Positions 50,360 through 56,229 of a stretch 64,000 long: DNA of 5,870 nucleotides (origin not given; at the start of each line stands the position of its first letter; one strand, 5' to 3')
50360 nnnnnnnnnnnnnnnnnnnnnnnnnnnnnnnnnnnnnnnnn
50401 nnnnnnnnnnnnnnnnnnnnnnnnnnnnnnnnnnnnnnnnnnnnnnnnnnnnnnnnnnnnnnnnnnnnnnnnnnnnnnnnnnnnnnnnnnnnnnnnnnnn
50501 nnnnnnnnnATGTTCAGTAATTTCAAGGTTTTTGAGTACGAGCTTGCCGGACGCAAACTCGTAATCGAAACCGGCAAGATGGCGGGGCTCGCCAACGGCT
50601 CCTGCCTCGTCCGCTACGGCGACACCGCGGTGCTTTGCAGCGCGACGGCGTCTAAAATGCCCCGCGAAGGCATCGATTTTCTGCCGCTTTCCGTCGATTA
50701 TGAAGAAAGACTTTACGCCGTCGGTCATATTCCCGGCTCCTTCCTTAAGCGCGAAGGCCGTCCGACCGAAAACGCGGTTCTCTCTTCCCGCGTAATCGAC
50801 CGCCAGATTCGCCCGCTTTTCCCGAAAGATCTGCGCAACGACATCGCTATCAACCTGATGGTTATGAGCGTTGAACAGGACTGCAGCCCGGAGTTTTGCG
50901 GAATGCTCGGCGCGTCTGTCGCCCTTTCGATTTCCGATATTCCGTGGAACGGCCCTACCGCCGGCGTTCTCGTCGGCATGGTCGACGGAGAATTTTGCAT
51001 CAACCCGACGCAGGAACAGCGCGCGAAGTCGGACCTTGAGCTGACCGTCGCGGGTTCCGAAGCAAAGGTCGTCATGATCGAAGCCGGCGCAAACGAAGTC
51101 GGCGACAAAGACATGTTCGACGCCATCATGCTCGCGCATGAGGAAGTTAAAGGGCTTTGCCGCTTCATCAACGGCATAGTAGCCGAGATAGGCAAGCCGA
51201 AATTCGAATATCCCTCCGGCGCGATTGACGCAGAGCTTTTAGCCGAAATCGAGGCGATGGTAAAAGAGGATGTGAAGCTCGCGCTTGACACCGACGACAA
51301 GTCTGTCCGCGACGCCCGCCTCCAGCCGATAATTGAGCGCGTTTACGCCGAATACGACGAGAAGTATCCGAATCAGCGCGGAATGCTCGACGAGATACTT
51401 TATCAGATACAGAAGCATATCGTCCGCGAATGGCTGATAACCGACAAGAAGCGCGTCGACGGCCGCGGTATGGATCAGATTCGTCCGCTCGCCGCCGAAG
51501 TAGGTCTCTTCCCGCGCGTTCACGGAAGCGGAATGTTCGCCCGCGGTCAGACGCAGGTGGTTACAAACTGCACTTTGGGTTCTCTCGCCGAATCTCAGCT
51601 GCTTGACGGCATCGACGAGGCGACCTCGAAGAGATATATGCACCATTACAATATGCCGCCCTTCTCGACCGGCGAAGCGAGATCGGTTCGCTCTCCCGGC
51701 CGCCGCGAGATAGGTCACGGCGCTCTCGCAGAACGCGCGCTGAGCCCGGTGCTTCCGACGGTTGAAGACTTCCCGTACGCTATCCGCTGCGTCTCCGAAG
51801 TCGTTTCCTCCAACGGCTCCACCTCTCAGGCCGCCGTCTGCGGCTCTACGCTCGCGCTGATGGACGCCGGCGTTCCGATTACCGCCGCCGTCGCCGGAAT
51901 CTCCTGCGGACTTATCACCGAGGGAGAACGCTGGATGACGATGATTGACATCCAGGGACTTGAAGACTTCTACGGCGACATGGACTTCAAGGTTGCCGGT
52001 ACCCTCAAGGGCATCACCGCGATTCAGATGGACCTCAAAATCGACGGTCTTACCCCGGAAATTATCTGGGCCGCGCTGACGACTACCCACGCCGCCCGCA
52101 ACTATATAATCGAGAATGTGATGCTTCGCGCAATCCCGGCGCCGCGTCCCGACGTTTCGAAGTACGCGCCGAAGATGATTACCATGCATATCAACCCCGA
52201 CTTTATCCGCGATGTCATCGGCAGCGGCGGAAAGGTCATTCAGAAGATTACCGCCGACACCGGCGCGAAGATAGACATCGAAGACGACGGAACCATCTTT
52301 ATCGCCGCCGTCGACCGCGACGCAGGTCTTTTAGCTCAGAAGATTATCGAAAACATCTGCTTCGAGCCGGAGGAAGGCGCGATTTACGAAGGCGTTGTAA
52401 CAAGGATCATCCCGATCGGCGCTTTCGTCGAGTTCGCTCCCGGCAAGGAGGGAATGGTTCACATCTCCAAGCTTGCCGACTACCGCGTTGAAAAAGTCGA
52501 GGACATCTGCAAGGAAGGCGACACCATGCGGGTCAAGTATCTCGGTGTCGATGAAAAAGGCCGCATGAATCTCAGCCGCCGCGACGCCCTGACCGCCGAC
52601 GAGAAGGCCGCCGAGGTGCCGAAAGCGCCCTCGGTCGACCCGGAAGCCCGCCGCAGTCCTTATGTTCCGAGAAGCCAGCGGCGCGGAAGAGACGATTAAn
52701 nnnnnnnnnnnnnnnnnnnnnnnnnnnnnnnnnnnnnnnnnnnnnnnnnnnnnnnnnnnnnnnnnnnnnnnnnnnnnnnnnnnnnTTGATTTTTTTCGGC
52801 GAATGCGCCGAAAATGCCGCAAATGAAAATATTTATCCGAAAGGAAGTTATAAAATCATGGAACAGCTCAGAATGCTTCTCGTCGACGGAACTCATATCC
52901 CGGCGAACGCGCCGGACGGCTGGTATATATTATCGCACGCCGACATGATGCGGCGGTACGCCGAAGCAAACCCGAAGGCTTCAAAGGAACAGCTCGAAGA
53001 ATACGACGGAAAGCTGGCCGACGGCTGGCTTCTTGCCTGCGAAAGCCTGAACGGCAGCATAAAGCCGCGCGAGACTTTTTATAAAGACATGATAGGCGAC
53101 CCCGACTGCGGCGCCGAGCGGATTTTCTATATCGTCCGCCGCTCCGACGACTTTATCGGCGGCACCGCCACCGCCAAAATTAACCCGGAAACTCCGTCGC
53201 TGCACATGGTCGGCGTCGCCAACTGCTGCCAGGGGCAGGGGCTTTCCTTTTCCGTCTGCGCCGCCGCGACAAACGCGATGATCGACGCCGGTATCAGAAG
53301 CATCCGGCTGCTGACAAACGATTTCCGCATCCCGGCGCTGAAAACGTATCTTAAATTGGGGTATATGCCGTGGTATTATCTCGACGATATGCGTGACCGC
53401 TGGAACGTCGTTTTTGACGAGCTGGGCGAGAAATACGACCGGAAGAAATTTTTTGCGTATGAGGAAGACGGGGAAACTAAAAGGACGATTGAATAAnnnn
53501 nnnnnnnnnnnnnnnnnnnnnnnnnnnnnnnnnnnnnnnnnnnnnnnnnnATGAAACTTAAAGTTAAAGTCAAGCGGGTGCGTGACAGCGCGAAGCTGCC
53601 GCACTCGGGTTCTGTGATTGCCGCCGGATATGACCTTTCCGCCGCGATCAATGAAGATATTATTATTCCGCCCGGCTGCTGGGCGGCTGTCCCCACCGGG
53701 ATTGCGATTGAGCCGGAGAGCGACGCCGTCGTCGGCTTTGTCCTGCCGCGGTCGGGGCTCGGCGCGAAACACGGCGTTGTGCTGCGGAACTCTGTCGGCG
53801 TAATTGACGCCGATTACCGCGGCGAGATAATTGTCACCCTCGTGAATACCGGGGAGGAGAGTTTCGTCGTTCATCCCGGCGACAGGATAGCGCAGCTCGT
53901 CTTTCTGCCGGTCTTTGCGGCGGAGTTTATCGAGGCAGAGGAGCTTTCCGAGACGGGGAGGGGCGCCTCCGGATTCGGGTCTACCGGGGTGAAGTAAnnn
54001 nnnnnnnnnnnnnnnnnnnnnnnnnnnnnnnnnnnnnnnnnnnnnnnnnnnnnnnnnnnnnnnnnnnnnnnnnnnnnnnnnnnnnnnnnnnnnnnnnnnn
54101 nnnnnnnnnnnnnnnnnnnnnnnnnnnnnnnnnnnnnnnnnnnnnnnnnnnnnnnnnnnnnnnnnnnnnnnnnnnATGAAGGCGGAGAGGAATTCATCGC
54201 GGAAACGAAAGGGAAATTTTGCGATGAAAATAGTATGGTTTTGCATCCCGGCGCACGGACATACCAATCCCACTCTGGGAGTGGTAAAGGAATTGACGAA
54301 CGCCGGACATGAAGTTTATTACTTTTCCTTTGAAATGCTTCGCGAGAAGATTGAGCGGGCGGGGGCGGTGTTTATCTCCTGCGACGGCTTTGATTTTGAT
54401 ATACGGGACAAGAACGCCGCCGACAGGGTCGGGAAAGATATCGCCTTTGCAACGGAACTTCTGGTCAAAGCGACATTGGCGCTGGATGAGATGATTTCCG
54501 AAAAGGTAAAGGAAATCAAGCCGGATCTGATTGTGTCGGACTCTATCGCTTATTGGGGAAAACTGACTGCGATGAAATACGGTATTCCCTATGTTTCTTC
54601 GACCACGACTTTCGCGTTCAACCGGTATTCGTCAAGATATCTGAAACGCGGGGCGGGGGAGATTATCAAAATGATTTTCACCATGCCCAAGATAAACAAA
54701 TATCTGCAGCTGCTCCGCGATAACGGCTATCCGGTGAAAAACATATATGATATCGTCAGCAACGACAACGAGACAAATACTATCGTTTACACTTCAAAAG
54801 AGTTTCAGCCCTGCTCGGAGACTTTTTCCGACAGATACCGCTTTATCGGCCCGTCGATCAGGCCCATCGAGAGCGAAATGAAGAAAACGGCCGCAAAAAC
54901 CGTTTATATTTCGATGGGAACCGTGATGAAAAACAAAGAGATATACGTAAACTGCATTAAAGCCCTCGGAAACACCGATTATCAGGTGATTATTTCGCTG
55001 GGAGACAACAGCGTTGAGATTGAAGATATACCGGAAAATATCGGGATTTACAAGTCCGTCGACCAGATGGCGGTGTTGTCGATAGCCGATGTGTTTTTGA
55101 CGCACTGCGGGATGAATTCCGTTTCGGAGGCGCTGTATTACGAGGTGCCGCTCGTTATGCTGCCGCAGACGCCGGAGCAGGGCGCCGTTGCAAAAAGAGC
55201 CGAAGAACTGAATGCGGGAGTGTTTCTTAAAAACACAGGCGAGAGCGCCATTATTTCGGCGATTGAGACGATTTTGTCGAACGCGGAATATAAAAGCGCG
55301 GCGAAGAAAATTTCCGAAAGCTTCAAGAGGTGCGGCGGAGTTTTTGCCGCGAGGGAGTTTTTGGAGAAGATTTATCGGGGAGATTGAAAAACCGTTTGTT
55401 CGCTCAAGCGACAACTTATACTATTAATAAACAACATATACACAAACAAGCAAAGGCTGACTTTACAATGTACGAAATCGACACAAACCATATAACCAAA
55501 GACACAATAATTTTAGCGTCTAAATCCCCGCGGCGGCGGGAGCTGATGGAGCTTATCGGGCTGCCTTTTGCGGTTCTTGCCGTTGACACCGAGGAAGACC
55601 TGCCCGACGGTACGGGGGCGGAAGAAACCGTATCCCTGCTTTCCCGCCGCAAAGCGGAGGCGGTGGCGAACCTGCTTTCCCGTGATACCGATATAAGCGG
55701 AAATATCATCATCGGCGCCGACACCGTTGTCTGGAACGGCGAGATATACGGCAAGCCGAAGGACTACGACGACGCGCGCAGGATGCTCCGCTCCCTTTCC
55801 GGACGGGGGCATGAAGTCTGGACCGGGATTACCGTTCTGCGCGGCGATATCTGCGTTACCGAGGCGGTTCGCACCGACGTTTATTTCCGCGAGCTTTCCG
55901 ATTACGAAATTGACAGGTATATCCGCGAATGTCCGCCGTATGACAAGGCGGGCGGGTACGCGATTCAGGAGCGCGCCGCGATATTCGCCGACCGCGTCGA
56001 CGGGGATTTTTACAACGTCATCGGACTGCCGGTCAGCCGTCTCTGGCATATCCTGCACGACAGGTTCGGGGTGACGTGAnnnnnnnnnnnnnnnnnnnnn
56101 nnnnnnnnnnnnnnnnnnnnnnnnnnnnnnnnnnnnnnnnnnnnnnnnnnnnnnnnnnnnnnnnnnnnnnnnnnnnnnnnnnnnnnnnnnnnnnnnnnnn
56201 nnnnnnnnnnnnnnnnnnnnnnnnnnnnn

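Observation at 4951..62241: Ten paralogous SBP-like lipoproteins in a housekeeping region, none with a cognate importer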

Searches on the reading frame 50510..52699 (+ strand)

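Call 12: search_protein_families(library=pfam, proteins=[window:50510-52699:+], max_evalue=0.001)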
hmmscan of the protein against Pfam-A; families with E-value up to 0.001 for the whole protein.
window:50510-52699:+ (729 aa): 5 families
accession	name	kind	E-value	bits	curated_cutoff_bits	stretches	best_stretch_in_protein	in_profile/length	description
PF01138.27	RNase_PH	-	7.3e-57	191.8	25.5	2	14-145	2-130/130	3' exoribonuclease family, domain 1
PF00575.29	S1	-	3e-16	60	22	1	619-691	1-74/74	S1 RNA binding domain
PF03725.20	RNase_PH_C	-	6.1e-16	58.6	20.8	1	149-211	2-66/67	3' exoribonuclease family, domain 2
PF03726.19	PNPase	-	1.1e-11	45.5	24.6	1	242-319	1-80/81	Polyribonucleotide nucleotidyltransferase, RNA binding domain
PF00013.35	KH_1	-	5.3e-10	39.4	21.5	1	557-614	2-65/66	KH domain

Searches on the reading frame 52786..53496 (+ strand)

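Call 12: search_protein_families(library=pfam, proteins=[window:52786-53496:+], max_evalue=0.001)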
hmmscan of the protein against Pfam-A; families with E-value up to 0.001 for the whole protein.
window:52786-53496:+ (236 aa): 2 families
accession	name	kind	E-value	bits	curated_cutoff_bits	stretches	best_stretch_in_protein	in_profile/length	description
PF00583.31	Acetyltransf_1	-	2.2e-06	28.4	20.7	1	106-193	31-116/116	Acetyltransferase (GNAT) family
PF13508.13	Acetyltransf_7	-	0.0006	20.6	27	0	112-194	3-83/84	Acetyltransferase (GNAT) domain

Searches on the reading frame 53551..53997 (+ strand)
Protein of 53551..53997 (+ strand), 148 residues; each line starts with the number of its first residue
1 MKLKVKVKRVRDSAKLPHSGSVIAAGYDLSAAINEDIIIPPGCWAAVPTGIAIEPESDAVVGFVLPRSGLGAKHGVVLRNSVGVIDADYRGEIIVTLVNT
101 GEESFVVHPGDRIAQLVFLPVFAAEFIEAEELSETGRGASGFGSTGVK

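Call 12: search_protein_families(library=pfam, proteins=[window:53551-53997:+], max_evalue=0.001)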
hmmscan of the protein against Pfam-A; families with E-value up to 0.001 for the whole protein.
window:53551-53997:+ (148 aa): 2 families
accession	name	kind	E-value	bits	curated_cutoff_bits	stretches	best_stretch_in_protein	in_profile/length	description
PF00692.24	dUTPase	-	2e-32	112.1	22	1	13-146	2-129/129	dUTPase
PF22769.1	DCD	-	1.6e-11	45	27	1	34-118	68-150/153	dCTP deaminase-like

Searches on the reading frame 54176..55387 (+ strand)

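Call 12: search_protein_families(library=pfam, proteins=[window:54176-55387:+], max_evalue=0.001)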
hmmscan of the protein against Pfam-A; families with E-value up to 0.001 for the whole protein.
window:54176-55387:+ (403 aa): 4 families
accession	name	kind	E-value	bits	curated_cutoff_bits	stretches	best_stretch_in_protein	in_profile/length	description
PF06722.18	EryCIII-like_C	-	3.5e-13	50.2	31.7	1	261-381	4-127/145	Erythromycin biosynthesis protein CIII-like, C-terminal domain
PF00201.24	UDPGT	-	5.7e-13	48.9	19.5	1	242-381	277-420/499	UDP-glucoronosyl and UDP-glucosyl transferase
PF04101.22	Glyco_tran_28_C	-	3.4e-06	27.6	22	1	264-382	25-158/166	Glycosyltransferase family 28 C-terminal domain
PF21036.3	EryCIII-like_N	-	0.00059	20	27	0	104-157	84-141/216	Erythromycin biosynthesis protein CIII-like, N-terminal domain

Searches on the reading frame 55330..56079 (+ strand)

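Call 12: search_protein_families(library=pfam, proteins=[window:55330-56079:+], max_evalue=0.001)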
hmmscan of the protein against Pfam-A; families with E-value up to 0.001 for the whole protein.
window:55330-56079:+ (249 aa): 1 family
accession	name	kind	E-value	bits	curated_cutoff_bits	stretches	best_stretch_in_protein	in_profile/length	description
PF02545.19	Maf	-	1.2e-56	191.8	27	1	60-243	2-185/187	Maf-like protein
